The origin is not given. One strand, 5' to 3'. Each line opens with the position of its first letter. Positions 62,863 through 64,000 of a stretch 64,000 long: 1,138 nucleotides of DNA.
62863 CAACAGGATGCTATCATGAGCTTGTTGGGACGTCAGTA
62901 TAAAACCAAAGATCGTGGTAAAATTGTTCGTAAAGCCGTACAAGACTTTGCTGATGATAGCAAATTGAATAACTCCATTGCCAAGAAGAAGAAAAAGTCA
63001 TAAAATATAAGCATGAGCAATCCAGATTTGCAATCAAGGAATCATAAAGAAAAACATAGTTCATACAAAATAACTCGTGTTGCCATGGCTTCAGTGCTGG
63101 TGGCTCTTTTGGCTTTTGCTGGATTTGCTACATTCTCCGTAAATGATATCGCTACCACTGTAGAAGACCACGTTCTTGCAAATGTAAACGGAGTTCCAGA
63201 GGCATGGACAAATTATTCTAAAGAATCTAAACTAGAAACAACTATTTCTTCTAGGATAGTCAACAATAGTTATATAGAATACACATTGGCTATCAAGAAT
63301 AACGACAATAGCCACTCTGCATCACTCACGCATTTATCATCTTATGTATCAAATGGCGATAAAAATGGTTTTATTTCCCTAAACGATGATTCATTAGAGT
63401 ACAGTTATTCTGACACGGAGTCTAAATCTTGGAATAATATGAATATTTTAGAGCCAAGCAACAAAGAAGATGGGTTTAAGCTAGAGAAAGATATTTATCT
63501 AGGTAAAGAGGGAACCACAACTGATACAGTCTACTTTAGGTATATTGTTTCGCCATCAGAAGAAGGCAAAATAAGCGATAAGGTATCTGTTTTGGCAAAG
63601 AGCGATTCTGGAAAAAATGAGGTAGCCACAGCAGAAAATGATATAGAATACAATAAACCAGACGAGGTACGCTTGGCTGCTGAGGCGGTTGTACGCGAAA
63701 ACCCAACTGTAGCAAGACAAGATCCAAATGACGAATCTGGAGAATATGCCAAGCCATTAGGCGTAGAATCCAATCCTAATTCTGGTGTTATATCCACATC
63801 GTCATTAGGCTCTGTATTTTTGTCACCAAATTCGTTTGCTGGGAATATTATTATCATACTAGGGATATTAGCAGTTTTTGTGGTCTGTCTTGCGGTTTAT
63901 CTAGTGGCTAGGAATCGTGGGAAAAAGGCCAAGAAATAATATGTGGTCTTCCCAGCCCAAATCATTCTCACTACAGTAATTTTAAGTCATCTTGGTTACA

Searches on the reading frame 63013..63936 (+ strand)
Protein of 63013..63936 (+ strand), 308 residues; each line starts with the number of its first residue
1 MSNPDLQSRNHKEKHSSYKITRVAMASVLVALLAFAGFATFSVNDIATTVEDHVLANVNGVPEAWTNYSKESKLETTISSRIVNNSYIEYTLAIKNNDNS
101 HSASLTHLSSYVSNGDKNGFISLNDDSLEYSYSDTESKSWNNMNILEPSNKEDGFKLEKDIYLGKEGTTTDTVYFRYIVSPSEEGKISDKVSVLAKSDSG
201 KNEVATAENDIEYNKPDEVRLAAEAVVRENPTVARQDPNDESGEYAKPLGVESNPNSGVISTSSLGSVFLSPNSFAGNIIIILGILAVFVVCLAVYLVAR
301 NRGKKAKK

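Call 65: find_encoding_contigs(protein=window:63013-63936:+, flank=10000, max_places=10)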
Protein window:63013-63936:+ (308 aa): 6 contigs read that carry it; 4 places shown.
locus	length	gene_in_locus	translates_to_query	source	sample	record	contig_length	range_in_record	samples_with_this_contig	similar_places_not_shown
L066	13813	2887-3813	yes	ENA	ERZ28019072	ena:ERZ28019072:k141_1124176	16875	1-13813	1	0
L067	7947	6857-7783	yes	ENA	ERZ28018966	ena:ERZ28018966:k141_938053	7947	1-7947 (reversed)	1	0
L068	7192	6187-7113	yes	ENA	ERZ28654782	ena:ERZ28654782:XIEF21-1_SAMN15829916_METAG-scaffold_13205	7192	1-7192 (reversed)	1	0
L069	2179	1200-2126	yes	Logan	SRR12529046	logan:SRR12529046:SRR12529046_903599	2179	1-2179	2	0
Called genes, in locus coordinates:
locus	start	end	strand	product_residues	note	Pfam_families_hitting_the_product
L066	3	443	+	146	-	?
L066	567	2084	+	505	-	PF12072:RNase_Y_N, PF00013:KH_1, PF22891:KH_PNO1_2nd (faint), PF08668:HDOD (faint), PF01966:HD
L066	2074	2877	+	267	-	PF09335:VTT_dom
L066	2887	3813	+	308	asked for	-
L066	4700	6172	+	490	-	-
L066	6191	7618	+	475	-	PF00133:tRNA-synt_1, PF01406:tRNA-synt_1e (faint), PF01921:tRNA-synt_1f (faint), PF09334:tRNA-synt_1g, PF00133:tRNA-synt_1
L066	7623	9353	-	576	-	PF00884:Sulfatase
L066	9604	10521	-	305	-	PF00230:MIP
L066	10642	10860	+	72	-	-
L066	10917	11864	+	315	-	PF02912:Phe_tRNA-synt_N (weak), PF01409:tRNA-synt_2d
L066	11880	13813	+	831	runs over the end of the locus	PF01588:tRNA_bind, PF03483:B3_4, PF03484:B5, PF17759:tRNA_synthFbeta, PF03147:FDX-ACB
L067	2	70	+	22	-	?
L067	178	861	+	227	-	-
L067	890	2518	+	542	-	PF00437:T2SSE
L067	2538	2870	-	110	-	PF00814:TsaD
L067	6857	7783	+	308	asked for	-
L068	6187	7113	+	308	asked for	-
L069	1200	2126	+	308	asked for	-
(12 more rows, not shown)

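Call 101: search_protein_families(library=pfam, proteins=[window:63013-63936:+], max_evalue=0.01)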
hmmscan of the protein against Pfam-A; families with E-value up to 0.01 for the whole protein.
window:63013-63936:+ (308 aa): 0 families
